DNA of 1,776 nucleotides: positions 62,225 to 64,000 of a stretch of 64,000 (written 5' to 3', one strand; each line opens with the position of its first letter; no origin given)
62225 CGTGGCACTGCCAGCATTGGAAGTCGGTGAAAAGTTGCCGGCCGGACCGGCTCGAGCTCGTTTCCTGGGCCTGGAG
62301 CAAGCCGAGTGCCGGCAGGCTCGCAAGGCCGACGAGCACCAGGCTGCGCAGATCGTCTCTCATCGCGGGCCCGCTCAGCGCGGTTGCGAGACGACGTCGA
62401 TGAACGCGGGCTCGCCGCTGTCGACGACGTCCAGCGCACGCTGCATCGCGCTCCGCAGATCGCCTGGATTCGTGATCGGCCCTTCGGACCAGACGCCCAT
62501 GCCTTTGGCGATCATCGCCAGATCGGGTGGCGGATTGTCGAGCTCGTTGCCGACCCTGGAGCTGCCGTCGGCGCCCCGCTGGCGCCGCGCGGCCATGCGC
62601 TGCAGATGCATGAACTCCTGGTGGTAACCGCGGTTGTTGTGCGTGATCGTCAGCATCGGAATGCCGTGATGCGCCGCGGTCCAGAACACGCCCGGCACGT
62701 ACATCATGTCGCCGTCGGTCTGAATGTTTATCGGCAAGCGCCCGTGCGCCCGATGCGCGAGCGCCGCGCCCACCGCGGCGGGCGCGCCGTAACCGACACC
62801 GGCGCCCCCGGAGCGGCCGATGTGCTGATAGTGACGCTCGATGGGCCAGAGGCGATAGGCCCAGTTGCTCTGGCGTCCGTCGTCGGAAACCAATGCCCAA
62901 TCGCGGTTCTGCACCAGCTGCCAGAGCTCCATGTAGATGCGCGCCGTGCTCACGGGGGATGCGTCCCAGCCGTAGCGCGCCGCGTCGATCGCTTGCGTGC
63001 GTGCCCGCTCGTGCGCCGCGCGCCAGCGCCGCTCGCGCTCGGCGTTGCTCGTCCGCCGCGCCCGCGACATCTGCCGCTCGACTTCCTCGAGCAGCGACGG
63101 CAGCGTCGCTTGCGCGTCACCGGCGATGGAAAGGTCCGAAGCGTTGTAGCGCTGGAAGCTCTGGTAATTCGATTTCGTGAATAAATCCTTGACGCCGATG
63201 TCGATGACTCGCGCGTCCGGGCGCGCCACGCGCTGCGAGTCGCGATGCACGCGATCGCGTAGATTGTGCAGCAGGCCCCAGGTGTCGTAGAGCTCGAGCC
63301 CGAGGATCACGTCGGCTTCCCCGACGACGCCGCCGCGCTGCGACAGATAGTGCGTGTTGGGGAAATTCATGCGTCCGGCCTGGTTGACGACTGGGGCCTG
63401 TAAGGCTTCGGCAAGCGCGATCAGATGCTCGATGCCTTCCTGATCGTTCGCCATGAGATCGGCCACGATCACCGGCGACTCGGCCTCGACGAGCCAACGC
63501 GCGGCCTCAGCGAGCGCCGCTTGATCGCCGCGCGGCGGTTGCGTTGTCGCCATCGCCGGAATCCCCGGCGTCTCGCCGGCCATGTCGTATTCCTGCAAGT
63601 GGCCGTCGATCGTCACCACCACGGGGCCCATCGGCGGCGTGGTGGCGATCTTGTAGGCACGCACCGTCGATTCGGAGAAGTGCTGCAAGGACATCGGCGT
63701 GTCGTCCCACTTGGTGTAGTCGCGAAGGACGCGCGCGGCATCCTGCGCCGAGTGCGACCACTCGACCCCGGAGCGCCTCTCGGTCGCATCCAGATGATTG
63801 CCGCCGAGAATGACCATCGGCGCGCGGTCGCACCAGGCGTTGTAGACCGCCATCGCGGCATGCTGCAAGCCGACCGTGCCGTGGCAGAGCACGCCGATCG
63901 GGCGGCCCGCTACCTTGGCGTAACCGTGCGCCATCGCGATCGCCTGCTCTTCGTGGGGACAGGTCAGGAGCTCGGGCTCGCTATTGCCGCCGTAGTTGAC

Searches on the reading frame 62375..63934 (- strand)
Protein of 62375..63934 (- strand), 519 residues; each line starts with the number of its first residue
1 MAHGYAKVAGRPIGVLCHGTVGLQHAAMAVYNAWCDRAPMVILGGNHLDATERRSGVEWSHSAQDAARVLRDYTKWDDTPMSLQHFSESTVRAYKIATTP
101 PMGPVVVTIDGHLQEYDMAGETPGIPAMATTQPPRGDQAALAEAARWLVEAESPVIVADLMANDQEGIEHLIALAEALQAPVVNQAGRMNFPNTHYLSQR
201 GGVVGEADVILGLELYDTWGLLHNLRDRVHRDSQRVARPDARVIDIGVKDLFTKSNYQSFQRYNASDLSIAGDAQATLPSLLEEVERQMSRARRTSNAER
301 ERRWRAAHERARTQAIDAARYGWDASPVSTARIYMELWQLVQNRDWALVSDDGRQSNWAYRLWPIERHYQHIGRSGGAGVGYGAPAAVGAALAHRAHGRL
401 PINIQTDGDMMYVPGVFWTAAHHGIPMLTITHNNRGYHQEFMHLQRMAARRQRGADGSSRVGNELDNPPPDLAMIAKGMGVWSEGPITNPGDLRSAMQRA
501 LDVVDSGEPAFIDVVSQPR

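Call 7: search_protein_families(library=pfam, proteins=[window:62375-63934:-], max_evalue=0.0001)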
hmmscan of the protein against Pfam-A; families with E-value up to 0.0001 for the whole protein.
window:62375-63934:- (519 aa): 3 families
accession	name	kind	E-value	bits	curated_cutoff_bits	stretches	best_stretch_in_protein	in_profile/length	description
PF02775.26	TPP_enzyme_C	-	1.5e-22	80.5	21.9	1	353-514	3-151/151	Thiamine pyrophosphate enzyme, C-terminal TPP binding domain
PF02776.23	TPP_enzyme_N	-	2.1e-09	37.6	26.8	1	1-53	54-106/119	Thiamine pyrophosphate enzyme, N-terminal TPP binding domain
PF00205.28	TPP_enzyme_M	-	5.2e-09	36.4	30.4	1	142-280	2-136/137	Thiamine pyrophosphate enzyme, central domain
